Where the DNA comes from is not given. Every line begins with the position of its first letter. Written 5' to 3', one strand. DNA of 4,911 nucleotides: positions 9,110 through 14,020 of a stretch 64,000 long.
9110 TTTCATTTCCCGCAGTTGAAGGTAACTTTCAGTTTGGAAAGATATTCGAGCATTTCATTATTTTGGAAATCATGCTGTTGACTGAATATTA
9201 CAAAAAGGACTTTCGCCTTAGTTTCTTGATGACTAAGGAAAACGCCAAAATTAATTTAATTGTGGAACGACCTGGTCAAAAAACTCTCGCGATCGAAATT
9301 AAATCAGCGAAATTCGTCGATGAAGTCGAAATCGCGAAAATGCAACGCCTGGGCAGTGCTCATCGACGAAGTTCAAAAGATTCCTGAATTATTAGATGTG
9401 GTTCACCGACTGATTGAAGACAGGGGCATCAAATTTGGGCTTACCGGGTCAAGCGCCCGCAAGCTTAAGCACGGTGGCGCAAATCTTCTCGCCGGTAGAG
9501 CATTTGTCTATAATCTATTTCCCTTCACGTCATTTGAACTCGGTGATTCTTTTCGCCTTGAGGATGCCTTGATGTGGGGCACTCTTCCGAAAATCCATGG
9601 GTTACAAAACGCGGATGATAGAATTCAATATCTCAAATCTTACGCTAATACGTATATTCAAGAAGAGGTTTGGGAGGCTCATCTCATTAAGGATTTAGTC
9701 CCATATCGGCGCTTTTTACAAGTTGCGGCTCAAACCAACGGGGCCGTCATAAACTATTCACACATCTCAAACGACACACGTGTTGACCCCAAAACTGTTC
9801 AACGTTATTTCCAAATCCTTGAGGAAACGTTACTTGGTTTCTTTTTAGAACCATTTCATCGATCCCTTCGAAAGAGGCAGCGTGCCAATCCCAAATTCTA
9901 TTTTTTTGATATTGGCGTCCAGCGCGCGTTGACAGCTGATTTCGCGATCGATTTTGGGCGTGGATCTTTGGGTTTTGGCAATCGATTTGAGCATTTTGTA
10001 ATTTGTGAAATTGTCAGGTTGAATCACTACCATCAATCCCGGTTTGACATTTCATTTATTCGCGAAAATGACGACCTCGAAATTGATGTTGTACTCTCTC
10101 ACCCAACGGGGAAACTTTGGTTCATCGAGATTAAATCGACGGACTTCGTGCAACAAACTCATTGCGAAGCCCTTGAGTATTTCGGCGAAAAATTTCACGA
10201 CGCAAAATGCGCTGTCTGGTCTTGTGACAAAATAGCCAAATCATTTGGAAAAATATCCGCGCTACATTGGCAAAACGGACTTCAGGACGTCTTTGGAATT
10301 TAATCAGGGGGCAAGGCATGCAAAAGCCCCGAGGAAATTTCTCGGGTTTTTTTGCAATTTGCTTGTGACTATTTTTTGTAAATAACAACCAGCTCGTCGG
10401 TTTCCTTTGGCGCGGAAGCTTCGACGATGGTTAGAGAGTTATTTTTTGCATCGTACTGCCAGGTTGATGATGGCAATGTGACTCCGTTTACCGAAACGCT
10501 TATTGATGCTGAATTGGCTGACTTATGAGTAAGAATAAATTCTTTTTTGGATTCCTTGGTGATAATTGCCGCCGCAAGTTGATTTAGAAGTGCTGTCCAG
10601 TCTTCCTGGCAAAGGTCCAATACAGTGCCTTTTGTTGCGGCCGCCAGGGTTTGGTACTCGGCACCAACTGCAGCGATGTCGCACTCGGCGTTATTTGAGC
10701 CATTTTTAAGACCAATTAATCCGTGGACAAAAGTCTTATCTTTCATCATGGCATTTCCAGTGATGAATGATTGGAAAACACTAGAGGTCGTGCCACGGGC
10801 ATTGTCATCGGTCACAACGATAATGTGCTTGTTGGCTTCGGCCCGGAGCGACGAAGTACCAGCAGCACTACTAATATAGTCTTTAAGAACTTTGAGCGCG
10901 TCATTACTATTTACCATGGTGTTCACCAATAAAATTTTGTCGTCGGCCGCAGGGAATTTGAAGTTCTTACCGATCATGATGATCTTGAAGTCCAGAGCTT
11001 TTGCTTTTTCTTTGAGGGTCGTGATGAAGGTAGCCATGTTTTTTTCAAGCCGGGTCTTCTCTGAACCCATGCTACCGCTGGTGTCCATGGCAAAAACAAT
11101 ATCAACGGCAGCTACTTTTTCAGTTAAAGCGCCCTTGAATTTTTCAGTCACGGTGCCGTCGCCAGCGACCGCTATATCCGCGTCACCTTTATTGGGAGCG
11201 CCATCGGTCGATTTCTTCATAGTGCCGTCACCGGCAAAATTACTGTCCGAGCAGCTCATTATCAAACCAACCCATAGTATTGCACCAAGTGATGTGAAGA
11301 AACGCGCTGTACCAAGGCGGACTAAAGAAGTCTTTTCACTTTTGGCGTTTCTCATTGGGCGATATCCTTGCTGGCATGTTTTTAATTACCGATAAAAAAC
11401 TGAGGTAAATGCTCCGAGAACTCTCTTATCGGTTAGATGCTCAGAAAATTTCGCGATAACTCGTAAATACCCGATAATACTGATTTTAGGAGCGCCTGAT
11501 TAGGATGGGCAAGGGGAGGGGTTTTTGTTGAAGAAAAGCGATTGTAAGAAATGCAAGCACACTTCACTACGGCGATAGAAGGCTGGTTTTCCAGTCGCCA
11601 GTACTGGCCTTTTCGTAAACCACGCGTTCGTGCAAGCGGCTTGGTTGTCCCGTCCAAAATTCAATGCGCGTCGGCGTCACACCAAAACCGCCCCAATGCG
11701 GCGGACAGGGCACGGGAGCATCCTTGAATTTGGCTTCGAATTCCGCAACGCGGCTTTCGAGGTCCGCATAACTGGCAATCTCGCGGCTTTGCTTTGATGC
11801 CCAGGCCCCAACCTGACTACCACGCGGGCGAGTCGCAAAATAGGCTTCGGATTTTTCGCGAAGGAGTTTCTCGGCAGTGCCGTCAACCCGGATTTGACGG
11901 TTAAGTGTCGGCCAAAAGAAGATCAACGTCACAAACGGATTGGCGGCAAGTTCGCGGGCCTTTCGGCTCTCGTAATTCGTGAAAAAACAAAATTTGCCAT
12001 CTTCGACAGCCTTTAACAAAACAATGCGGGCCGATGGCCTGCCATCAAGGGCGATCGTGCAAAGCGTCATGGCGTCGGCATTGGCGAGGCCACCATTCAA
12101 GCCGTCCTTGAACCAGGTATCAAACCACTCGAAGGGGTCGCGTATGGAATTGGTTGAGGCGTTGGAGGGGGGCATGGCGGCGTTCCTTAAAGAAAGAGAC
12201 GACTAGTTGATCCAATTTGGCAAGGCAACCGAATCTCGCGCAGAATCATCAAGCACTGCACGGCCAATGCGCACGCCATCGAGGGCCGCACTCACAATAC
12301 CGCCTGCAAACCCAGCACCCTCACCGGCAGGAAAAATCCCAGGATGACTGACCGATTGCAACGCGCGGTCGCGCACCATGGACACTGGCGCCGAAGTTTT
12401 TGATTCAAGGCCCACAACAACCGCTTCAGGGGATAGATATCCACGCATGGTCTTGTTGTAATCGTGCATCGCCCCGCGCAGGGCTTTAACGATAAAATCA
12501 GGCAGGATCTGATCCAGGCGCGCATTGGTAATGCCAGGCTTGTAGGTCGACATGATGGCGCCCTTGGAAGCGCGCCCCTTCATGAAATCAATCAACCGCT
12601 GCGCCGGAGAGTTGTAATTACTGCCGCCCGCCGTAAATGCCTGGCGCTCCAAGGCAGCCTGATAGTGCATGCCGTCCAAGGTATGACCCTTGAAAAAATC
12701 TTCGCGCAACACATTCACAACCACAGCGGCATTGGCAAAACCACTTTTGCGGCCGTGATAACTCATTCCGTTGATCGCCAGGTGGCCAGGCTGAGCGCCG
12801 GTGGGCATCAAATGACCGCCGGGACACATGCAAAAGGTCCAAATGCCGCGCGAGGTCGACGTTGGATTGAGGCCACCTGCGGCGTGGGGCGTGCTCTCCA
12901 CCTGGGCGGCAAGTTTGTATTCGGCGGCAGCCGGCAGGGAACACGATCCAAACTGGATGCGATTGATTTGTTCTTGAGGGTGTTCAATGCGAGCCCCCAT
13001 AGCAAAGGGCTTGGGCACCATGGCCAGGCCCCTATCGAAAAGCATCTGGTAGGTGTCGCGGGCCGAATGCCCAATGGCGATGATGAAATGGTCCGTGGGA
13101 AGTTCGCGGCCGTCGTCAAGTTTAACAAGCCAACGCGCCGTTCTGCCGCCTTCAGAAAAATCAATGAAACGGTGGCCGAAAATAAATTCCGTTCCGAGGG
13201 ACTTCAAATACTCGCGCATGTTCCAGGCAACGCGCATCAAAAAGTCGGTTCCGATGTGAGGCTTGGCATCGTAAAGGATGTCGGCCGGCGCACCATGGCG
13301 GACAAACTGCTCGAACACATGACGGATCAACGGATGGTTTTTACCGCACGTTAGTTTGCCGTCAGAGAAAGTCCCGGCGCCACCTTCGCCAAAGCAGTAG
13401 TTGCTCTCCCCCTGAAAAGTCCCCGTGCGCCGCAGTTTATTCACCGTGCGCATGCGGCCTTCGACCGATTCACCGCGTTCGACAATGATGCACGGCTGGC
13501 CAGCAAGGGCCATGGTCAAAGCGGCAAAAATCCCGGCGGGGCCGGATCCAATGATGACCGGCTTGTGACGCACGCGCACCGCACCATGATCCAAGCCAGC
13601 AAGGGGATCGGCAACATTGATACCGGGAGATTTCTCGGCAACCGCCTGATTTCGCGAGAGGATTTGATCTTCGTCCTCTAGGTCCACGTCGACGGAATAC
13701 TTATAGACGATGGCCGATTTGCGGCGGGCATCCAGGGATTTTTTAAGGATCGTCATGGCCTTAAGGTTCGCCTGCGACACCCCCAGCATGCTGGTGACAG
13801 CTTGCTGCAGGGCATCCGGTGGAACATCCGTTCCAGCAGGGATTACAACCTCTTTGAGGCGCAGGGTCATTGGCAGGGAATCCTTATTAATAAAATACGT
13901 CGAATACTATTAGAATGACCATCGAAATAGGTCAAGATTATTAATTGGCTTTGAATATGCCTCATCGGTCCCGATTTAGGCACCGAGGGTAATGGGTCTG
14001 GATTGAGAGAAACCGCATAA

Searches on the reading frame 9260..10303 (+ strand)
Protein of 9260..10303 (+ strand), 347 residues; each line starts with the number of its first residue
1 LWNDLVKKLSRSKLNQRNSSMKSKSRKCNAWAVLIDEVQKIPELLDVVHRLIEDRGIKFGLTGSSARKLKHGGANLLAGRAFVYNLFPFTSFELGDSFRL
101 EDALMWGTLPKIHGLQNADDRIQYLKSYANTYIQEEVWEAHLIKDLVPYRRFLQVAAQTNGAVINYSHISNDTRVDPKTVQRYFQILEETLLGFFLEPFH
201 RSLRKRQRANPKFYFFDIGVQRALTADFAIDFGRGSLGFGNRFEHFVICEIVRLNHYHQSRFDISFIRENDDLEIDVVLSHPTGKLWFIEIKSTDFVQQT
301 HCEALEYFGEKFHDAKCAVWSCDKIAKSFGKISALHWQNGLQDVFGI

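Call 38: search_protein_families(library=pfam, proteins=[window:9260-10303:+], max_evalue=0.001)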
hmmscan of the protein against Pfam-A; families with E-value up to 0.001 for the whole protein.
window:9260-10303:+ (347 aa): 2 families
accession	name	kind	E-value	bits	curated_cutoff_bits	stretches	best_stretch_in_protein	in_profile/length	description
PF13635.12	DUF4143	-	1.3e-31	110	28.1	1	140-293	7-159/160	Domain of unknown function (DUF4143)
PF13173.12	AAA_14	-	4.1e-13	49.9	27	1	28-93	61-127/129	AAA domain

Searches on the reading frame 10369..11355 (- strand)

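Call 38: search_protein_families(library=pfam, proteins=[window:10369-11355:-], max_evalue=0.001)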
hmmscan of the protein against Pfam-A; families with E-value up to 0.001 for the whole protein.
window:10369-11355:- (328 aa): 1 family
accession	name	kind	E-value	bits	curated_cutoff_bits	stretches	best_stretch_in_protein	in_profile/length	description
PF00092.34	VWA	-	5.4e-06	27.2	23.8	0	85-116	1-29/174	von Willebrand factor type A domain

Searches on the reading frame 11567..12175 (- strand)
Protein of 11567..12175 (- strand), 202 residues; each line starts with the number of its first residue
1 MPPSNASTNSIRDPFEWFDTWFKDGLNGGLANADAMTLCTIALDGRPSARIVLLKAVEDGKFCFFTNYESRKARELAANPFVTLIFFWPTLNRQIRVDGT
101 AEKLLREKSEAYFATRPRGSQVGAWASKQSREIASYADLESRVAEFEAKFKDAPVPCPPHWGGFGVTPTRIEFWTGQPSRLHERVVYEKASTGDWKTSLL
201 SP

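Call 10: search_protein_families(library=pfam, proteins=[window:11567-12175:-], max_evalue=0.001)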
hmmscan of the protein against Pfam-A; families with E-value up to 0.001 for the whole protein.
window:11567-12175:- (202 aa): 4 families
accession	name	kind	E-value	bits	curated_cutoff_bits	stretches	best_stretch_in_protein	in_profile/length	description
PF01243.27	PNPOx_N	-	1.4e-24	87.2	28.1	1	29-147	8-117/120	Pyridoxamine 5'-phosphate oxidase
PF10590.14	PNP_phzG_C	-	2.4e-17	63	27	1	161-202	1-42/42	Pyridoxine 5'-phosphate oxidase C-terminal dimerisation region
PF12766.13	Pyridox_oxase_2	-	4.6e-06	27.6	26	1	30-102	18-97/100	Pyridoxamine 5'-phosphate oxidase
PF16242.11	Pyrid_ox_like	-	0.00034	20.6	28.8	1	35-102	15-83/149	Pyridoxamine 5'-phosphate oxidase like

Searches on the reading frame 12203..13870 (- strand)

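Call 10: search_protein_families(library=pfam, proteins=[window:12203-13870:-], max_evalue=0.001)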
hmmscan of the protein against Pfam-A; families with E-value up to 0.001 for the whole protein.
window:12203-13870:- (555 aa): 7 families
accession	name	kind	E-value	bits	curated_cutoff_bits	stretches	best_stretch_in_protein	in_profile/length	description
PF21688.3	FAD-depend_C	-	2.5e-61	207.8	27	1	288-492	1-197/197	FAD-dependent protein, C-terminal domain-like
PF07992.20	Pyr_redox_2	-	1.2e-08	35.2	26.1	0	201-275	172-244/291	Pyridine nucleotide-disulphide oxidoreductase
PF00890.30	FAD_binding_2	-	2.7e-06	27.3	20.4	1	105-138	3-36/414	FAD binding domain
PF01266.30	DAO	-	1.2e-05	25.5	27.9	0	213-282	150-217/353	FAD dependent oxidoreductase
PF03486.20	HI0933_like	-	0.00013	21.9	50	1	104-142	3-41/244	HI0933-like protein Rossmann domain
PF01593.30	Amino_oxidase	-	0.00034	20.5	19.8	0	112-144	2-34/443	Flavin containing amine oxidoreductase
PF13738.12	Pyr_redox_3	-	0.00066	19.4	30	0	105-137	1-34/305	Pyridine nucleotide-disulphide oxidoreductase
